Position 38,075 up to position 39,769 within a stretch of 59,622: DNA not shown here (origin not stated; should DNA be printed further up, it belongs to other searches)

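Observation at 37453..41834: Three-gene module: poly-Gly-tethered S8 protease lipoprotein, TPR + beta-barrel outer-membrane protein and orphan LuxR-type regulator (Slam / type XI secretion-like arrangement?)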

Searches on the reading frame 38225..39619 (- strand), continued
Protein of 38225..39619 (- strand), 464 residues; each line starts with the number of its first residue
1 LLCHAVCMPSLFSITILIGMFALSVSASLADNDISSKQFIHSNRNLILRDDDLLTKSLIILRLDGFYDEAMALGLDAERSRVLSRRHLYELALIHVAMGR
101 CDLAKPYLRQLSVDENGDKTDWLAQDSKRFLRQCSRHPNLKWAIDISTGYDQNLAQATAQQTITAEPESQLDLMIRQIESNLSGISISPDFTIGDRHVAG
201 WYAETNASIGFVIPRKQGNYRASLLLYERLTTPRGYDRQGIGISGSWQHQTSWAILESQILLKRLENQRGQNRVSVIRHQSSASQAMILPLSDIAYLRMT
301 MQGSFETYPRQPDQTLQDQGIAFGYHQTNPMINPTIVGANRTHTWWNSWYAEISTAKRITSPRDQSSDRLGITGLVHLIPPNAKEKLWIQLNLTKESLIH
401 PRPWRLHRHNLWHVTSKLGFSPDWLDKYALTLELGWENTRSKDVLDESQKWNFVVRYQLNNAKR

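Call 33: search_solved_structures(query=A2, max_evalue=10, show_alignments=2)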
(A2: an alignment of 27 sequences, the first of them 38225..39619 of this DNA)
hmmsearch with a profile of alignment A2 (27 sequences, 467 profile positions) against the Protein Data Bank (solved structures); distinct sequences matched with E-value up to 10: 15.
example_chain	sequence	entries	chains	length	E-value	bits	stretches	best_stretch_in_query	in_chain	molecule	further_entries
8bu0_A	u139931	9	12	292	4.7e-08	35.6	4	79-132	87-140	Consensus tetratricopeptide repeat protein | Crystal structure of an 8-repeat consensus TPR superhelix with Zinc. | Monomer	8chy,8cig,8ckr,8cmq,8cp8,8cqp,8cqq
2fo7_A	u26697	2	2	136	5.9e-05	25.4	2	79-132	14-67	SYNTHETIC CONSENSUS TPR PROTEIN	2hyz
8ch0_A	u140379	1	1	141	6.8e-05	25.2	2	79-132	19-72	Consensus tetratricopeptide repeat protein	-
9qhb_A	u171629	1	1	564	8.6e-05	24.8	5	79-132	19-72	Engineered tetratricopeptide repeat protein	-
9qhc_A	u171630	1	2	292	0.0023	20.2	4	79-132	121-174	Engineered tetratricopeptide repeat protein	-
1na0_A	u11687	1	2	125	0.049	15.8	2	79-136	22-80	designed protein CTPR3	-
2avp_A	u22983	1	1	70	0.055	15.6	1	79-127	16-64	synthetic consensus TPR protein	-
7obi_A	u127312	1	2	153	0.15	14.2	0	76-132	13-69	CTPR-rv4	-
1na3_A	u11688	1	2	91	0.18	13.9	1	79-132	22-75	designed protein CTPR2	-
6v8e_A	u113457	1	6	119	0.35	12.9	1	79-132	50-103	Designed protein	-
6vfi_B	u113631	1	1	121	0.53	12.4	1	79-131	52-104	O43_dn18B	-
6vfh_A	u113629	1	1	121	0.93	11.5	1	79-131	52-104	T33_dn10A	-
2wqh_A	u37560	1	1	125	1.7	10.6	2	79-127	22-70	CTPR3Y3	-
9gzg_A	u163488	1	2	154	1.9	10.6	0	79-132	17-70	Engineered CTPR protein with glutamic acids for conductivity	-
2pl2_A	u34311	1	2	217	5.8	8.9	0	80-109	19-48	Hypothetical conserved protein TTC0263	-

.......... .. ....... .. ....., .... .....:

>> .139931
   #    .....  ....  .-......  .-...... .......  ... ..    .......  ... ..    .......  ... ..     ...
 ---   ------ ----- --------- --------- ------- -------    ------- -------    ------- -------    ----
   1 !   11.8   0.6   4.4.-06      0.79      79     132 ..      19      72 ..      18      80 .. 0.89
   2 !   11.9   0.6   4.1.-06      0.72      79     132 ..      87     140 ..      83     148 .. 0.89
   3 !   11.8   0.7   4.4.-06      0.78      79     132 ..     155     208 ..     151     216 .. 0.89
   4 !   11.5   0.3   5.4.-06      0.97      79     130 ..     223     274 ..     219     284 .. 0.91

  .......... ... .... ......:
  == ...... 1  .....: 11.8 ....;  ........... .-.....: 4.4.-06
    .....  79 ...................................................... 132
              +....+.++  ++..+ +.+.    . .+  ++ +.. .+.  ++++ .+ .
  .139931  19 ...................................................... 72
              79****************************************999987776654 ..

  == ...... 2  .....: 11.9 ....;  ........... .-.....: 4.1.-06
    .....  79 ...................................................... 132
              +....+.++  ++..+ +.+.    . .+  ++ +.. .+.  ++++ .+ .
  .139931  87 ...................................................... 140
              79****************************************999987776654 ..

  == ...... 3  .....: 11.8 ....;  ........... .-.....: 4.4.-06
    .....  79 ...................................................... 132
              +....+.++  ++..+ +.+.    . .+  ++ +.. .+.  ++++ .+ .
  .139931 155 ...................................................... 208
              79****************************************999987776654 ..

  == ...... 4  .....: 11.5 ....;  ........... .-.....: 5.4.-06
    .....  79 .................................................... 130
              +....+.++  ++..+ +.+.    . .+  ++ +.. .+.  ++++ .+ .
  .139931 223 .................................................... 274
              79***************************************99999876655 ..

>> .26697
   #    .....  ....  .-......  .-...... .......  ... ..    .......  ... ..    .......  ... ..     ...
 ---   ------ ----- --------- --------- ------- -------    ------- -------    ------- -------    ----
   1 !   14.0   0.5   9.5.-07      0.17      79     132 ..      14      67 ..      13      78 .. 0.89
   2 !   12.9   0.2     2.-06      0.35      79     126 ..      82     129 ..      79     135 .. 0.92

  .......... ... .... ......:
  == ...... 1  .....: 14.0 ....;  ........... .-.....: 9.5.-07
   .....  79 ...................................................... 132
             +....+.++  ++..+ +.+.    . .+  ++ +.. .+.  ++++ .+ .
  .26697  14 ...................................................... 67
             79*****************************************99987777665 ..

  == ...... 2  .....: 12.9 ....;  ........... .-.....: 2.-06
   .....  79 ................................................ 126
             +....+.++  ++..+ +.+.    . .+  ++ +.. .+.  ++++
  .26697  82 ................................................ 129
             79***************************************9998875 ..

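Call 56: find_encoding_contigs(protein=P0027, flank=6000, max_places=2)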
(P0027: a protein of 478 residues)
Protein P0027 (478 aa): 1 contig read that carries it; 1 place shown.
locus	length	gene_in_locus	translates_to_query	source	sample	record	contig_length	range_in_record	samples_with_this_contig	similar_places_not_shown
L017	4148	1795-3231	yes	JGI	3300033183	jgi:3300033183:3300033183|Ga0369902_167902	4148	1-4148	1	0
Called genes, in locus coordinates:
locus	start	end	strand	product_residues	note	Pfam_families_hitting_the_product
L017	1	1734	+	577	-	?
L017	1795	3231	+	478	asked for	-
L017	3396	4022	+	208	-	PF00072:Response_reg, PF00196:GerE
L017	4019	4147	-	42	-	?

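Call 57: find_encoding_contigs(protein=P0032, flank=7000, max_places=2)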
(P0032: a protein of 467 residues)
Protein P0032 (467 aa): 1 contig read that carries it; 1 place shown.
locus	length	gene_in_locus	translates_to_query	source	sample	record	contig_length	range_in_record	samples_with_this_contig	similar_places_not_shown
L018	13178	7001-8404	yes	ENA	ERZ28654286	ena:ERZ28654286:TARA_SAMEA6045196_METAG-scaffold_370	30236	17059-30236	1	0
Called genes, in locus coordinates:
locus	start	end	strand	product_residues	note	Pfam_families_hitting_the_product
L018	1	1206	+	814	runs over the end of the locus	PF02518:HATPase_c, PF00204:DNA_gyraseB, PF01751:Toprim, PF00986:DNA_gyraseB_C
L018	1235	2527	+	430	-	PF25323:6TM_PilS (weak), PF02518:HATPase_c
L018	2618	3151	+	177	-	PF00072:Response_reg, PF13556:HTH_30 (faint)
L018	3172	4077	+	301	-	PF00892:EamA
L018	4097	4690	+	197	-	PF01810:LysE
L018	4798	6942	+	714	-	PF00082:Peptidase_S8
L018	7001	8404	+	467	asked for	-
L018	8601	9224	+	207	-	PF00072:Response_reg, PF00196:GerE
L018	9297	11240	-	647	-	PF16177:ACAS_N, PF00501:AMP-binding, PF13193:AMP-binding_C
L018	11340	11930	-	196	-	PF02631:RecX_HTH2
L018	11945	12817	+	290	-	PF01061:ABC2_membrane, PF12698:ABC2_membrane_3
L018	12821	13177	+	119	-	?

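Call 58: find_encoding_contigs(protein=P0020, flank=7000, max_places=2)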
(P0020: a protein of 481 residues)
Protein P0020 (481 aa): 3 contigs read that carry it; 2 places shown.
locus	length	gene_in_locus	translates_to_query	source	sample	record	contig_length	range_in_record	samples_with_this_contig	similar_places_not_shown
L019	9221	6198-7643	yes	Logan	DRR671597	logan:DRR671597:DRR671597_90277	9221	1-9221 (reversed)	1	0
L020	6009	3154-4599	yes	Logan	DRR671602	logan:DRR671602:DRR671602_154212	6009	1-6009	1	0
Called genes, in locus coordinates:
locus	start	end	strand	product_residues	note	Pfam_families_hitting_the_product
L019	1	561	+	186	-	?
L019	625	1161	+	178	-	PF00072:Response_reg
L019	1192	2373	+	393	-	PF01053:Cys_Met_Meta_PP, PF00155:Aminotran_1_2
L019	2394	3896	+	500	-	PF00892:EamA, PF01810:LysE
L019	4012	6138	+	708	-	PF00082:Peptidase_S8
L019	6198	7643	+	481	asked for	-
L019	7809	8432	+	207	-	PF00072:Response_reg, PF00196:GerE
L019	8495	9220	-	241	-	?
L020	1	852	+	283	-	?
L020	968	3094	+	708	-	PF00082:Peptidase_S8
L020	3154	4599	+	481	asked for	-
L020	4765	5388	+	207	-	PF00072:Response_reg, PF00196:GerE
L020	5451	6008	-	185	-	?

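Call 64: search_dna_similar(query=window:38225-39619:-, collection=plasmids, mode=protein, max_evalue=10, max_rows=25)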
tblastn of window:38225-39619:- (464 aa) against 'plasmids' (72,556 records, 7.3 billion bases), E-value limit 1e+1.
Records with a match: 2; places in all: 2; records where one place covers at least 80% of the query: 0.
Best place of each record, by identity: <60% 2.
By first word of the organism name: Roseomonas 2.
By predicted mobility (MOB-suite, as given by PLSDB): non-mobilizable 2.
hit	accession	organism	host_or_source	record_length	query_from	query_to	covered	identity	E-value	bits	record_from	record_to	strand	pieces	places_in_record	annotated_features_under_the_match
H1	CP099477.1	Roseomonas mucosa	Human skin,single cell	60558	63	116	12%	39.7%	3e+0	38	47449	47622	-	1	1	GntR family transcriptional regulator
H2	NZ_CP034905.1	Roseomonas mucosa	Homo sapiens,tissue sample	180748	63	116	12%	39.7%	3e+0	38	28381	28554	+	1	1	GntR family transcriptional regulator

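Call 113: list_cluster_members(proteins=[L012:8280-9599:+, window:38225-39598:-, L025:6240-7613:+, L012:6001-8127:+, L012:9772-10401:+])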
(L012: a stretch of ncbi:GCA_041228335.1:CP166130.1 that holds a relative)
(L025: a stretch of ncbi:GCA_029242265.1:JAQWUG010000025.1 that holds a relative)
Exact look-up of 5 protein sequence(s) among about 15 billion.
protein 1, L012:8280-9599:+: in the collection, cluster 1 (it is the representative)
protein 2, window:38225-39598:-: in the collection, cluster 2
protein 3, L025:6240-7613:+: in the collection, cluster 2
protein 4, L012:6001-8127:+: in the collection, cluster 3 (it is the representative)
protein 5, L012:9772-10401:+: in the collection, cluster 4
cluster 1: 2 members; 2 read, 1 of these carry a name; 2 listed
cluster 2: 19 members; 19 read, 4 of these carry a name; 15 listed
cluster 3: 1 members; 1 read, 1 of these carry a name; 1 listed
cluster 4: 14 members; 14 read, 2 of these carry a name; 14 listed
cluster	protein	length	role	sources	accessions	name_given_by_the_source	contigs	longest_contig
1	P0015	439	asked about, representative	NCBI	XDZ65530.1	hypothetical protein AB8880_11495 [Alphaproteobacteria bacterium LSUCC0684]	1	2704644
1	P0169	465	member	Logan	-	-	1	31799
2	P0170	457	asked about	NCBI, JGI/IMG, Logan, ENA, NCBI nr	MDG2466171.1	MAG: hypothetical protein P8N97_03020 [Alphaproteobacteria bacterium] | hypothetical protein [Alphaproteobacteria bacterium]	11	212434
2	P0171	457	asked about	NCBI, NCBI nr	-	-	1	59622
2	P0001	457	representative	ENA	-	-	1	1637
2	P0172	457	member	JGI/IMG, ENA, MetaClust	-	\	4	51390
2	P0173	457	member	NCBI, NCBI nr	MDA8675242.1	hypothetical protein N9M53_00965 [Alphaproteobacteria bacterium] | hypothetical protein [Alphaproteobacteria bacterium]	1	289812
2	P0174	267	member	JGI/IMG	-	hypothetical protein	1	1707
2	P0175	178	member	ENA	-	-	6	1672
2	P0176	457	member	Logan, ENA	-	-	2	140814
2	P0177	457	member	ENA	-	-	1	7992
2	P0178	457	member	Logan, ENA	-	-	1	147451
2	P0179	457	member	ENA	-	-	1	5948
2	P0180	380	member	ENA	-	-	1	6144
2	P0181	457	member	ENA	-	-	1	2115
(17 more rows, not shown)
